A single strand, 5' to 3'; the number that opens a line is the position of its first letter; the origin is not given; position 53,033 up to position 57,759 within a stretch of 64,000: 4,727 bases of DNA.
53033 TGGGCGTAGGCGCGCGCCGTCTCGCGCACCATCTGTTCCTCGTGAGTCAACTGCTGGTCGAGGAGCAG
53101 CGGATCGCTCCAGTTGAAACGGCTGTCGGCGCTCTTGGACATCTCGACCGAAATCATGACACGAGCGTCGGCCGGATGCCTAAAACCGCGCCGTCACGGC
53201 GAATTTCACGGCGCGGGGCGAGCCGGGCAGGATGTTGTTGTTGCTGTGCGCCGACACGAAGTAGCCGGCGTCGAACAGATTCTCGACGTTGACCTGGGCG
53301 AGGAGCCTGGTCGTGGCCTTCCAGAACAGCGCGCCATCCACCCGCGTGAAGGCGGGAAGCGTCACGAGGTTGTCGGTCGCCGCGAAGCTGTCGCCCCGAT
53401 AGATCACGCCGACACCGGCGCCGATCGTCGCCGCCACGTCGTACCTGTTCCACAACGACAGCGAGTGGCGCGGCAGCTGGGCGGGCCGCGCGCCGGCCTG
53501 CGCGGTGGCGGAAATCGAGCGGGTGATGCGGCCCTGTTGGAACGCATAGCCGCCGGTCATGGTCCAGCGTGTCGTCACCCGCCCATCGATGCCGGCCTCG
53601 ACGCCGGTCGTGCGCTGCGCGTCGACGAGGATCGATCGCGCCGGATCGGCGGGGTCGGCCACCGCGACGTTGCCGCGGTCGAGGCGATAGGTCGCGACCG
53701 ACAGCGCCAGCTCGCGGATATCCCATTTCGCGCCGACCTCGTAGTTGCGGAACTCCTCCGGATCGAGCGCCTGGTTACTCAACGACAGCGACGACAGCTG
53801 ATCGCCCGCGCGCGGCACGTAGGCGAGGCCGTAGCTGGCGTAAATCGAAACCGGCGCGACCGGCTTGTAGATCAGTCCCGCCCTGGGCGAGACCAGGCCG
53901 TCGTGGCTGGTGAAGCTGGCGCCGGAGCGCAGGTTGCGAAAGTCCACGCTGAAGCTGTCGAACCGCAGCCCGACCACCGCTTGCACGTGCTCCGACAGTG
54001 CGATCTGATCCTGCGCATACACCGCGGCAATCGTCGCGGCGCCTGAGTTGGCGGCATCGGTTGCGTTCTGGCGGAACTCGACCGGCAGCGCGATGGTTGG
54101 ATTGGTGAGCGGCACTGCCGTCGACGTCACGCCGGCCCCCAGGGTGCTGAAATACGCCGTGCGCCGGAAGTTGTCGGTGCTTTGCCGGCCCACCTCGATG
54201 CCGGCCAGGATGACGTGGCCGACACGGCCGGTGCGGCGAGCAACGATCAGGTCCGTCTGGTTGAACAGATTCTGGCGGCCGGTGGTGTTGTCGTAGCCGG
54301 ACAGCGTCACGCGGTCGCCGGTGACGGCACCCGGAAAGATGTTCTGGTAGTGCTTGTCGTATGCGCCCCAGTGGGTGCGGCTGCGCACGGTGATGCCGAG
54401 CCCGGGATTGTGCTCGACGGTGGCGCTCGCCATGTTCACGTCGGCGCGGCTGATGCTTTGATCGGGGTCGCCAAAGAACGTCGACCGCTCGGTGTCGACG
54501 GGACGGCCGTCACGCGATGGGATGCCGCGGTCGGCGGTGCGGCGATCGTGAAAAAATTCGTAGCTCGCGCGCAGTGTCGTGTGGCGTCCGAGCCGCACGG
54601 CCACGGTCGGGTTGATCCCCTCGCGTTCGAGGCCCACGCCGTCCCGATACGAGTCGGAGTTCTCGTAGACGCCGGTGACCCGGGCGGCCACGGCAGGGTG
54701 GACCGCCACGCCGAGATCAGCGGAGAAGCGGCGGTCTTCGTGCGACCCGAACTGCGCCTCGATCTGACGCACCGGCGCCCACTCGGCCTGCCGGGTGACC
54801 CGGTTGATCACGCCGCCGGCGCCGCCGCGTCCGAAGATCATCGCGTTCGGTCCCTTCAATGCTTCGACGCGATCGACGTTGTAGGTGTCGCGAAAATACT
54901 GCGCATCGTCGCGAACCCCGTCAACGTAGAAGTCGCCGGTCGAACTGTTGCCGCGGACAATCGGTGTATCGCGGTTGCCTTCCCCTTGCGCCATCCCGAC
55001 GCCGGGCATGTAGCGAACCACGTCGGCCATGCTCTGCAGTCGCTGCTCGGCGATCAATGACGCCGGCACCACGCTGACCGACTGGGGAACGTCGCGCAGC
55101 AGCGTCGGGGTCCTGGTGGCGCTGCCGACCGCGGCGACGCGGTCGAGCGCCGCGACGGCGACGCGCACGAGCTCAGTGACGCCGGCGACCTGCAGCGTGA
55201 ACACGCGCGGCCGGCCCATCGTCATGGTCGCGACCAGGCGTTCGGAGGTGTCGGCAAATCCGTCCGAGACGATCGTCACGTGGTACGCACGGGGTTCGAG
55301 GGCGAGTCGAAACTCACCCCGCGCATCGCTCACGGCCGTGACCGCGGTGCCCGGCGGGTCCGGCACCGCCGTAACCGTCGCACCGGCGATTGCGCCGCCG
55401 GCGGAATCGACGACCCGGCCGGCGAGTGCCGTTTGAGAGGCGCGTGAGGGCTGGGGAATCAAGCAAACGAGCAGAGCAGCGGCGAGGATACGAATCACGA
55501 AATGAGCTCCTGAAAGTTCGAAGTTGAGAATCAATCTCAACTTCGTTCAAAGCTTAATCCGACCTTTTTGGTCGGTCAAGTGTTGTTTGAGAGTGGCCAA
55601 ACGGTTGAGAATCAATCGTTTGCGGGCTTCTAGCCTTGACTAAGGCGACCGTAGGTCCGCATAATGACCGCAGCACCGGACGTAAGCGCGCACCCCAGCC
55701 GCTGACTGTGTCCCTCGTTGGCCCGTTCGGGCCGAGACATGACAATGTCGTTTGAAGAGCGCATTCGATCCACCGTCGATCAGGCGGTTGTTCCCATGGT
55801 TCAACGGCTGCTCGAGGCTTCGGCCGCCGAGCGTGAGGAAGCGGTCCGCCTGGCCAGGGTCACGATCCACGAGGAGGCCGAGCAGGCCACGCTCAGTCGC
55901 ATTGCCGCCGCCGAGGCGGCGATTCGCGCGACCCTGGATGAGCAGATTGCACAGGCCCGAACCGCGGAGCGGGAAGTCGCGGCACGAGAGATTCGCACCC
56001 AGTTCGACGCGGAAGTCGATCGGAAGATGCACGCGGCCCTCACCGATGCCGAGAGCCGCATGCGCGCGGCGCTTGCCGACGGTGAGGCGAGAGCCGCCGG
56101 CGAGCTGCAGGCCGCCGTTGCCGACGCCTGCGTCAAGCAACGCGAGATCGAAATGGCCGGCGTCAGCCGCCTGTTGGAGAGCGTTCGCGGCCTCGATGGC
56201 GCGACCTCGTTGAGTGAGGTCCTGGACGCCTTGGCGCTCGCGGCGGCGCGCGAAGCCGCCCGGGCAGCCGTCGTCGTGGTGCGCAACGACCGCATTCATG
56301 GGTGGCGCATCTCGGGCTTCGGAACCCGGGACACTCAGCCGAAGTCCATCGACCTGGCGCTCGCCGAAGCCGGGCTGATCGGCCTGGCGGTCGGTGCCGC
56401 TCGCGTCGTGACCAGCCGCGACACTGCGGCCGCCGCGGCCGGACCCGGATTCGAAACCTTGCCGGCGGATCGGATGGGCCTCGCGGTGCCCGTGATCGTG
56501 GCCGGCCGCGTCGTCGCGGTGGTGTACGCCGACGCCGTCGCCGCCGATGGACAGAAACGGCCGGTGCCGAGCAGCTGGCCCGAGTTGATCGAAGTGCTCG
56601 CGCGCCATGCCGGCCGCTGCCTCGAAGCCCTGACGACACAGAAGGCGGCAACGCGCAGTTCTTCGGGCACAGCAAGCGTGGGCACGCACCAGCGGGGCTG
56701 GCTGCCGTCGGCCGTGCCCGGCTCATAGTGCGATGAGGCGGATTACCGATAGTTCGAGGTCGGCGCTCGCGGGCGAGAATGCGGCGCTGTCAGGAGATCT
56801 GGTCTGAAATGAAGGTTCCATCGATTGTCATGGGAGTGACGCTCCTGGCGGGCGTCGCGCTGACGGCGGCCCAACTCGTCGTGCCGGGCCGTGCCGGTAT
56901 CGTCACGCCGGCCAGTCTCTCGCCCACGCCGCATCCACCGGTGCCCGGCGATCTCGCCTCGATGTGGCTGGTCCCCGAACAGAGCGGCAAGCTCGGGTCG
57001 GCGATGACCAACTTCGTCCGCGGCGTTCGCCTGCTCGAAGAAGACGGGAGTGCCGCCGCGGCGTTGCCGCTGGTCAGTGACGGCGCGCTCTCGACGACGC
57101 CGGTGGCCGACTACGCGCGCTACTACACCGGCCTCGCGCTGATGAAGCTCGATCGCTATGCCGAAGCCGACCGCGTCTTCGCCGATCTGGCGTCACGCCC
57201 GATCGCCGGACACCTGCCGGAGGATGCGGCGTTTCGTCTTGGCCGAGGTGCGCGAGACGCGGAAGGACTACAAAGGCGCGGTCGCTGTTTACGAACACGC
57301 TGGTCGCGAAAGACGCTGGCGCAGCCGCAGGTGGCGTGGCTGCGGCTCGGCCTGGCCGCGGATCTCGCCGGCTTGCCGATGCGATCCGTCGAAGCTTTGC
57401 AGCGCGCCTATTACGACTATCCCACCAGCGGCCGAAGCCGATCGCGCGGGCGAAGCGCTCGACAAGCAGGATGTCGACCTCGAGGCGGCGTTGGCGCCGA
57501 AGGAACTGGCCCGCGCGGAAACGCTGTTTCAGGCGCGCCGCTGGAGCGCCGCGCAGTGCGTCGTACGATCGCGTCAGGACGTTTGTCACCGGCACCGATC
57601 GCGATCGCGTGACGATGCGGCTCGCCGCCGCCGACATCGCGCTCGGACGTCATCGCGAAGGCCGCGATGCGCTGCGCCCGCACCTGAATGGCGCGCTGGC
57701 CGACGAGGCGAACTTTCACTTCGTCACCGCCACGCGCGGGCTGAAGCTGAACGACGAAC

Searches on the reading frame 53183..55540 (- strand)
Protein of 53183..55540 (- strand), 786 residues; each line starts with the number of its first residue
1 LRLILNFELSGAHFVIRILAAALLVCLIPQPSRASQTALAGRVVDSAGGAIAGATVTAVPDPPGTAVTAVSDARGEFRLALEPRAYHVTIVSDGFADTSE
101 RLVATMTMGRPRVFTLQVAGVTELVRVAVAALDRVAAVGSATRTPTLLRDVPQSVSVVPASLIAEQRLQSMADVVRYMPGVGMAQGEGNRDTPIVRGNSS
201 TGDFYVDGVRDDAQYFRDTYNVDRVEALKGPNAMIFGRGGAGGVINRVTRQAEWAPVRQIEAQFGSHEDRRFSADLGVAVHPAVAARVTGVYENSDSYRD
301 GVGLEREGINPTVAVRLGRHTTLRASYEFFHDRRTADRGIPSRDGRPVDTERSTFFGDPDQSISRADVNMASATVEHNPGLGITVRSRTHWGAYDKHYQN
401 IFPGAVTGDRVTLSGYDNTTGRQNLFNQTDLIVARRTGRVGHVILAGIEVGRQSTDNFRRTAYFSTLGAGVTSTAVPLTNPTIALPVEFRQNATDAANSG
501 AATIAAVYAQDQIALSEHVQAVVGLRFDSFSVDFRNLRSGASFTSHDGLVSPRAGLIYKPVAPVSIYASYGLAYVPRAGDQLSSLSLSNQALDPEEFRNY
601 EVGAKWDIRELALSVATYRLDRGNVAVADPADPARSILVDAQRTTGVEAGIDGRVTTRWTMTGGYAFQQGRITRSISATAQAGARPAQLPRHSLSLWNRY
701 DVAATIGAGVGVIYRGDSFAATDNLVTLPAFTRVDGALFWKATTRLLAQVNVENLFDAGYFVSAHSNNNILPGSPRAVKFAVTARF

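Call 63: search_protein_families(library=pfam, max_evalue=0.0001, proteins=[window:53183-55540:-])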
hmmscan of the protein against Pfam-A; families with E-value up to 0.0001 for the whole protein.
window:53183-55540:- (786 aa): 4 families
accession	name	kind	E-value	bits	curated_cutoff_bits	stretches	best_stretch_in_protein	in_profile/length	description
PF00593.30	TonB_dep_Rec_b-barrel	-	3.8e-52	179.1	27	1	316-755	8-436/436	TonB dependent receptor-like, beta-barrel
PF07715.20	Plug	-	4e-20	72.8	23.9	1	148-244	2-107/107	TonB-dependent Receptor Plug Domain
PF13620.12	CarboxypepD_reg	-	4.5e-14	53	32.3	1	39-103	2-67/82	Carboxypeptidase regulatory-like domain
PF25183.1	OMP_b-brl_4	-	6e-05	22.1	30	0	396-579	254-443/838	Outer membrane beta barrel domain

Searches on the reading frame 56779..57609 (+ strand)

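Call 27: search_protein_families(library=pfam, max_evalue=0.001, proteins=[window:56779-57609:+])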
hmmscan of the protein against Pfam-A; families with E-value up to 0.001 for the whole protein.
window:56779-57609:+ (277 aa): 1 family
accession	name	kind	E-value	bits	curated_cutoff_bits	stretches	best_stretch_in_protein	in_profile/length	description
PF13174.12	TPR_6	-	9.6e-05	23.2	26.3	0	112-139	1-28/33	Tetratricopeptide repeat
